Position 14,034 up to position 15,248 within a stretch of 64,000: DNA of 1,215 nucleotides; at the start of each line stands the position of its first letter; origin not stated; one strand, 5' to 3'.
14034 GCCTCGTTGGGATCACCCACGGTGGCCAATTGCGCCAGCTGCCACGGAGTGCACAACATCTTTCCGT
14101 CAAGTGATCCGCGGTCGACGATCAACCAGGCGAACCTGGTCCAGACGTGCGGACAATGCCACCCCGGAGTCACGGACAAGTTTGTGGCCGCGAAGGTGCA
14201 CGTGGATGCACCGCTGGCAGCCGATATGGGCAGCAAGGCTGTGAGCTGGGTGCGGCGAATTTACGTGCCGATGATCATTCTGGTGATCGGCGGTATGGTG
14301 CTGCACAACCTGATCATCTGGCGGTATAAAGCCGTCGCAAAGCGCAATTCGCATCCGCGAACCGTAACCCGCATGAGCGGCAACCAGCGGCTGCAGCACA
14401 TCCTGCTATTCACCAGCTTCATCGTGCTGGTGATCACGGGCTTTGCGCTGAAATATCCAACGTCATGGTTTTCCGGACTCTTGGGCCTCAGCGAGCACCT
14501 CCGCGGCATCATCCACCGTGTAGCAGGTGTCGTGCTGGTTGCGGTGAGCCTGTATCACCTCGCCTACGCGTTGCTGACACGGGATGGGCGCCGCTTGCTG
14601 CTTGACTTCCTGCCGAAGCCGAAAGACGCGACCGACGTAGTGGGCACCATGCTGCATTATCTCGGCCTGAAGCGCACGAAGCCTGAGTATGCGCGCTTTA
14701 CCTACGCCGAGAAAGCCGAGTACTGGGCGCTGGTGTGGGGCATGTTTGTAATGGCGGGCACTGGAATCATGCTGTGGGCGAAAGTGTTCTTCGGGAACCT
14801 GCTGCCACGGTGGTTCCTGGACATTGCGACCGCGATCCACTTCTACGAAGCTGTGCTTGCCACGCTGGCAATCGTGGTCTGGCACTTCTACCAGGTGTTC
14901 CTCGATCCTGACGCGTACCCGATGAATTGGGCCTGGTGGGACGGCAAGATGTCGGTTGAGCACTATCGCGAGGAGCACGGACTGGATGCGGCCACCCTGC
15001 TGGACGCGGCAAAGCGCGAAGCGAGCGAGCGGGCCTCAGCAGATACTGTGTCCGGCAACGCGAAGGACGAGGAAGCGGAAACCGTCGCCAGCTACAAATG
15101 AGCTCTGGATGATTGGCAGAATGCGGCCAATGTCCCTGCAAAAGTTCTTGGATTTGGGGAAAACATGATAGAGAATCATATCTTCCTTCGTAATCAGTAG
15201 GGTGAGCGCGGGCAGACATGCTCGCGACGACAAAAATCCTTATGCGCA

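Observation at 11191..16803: CbcL-like and ImcH-like inner-membrane multihaem cytochromes encoded side by side behind two Crp/Fnr-type genes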

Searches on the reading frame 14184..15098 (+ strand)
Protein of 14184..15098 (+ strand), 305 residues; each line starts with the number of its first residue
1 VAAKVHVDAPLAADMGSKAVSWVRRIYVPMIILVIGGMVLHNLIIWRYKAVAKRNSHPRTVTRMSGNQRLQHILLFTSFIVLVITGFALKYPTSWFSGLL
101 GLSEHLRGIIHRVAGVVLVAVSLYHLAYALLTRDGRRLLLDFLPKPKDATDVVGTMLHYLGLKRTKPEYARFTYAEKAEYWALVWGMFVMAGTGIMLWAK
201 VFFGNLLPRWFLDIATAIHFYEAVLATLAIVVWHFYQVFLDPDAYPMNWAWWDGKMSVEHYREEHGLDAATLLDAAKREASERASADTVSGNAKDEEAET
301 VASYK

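Call 40: search_solved_structures(query=window:14184-15098:+, max_evalue=1, show_alignments=3)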
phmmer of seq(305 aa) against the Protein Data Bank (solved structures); distinct sequences matched with E-value up to 1: 4.
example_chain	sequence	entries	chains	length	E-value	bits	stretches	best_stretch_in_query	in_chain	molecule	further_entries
1kqf_C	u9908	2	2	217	0.0015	21.1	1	62-240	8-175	FORMATE DEHYDROGENASE, NITRATE-INDUCIBLE, CYTOCHROME B556(FDN) SUBUNIT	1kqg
8uip_A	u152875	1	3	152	0.27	13.7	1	241-278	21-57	Ninjurin-1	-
8cqr_E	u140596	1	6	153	0.27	13.6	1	241-278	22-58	Ninjurin-1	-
8sza_A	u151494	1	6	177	0.38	13.2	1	241-278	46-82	Ninjurin-1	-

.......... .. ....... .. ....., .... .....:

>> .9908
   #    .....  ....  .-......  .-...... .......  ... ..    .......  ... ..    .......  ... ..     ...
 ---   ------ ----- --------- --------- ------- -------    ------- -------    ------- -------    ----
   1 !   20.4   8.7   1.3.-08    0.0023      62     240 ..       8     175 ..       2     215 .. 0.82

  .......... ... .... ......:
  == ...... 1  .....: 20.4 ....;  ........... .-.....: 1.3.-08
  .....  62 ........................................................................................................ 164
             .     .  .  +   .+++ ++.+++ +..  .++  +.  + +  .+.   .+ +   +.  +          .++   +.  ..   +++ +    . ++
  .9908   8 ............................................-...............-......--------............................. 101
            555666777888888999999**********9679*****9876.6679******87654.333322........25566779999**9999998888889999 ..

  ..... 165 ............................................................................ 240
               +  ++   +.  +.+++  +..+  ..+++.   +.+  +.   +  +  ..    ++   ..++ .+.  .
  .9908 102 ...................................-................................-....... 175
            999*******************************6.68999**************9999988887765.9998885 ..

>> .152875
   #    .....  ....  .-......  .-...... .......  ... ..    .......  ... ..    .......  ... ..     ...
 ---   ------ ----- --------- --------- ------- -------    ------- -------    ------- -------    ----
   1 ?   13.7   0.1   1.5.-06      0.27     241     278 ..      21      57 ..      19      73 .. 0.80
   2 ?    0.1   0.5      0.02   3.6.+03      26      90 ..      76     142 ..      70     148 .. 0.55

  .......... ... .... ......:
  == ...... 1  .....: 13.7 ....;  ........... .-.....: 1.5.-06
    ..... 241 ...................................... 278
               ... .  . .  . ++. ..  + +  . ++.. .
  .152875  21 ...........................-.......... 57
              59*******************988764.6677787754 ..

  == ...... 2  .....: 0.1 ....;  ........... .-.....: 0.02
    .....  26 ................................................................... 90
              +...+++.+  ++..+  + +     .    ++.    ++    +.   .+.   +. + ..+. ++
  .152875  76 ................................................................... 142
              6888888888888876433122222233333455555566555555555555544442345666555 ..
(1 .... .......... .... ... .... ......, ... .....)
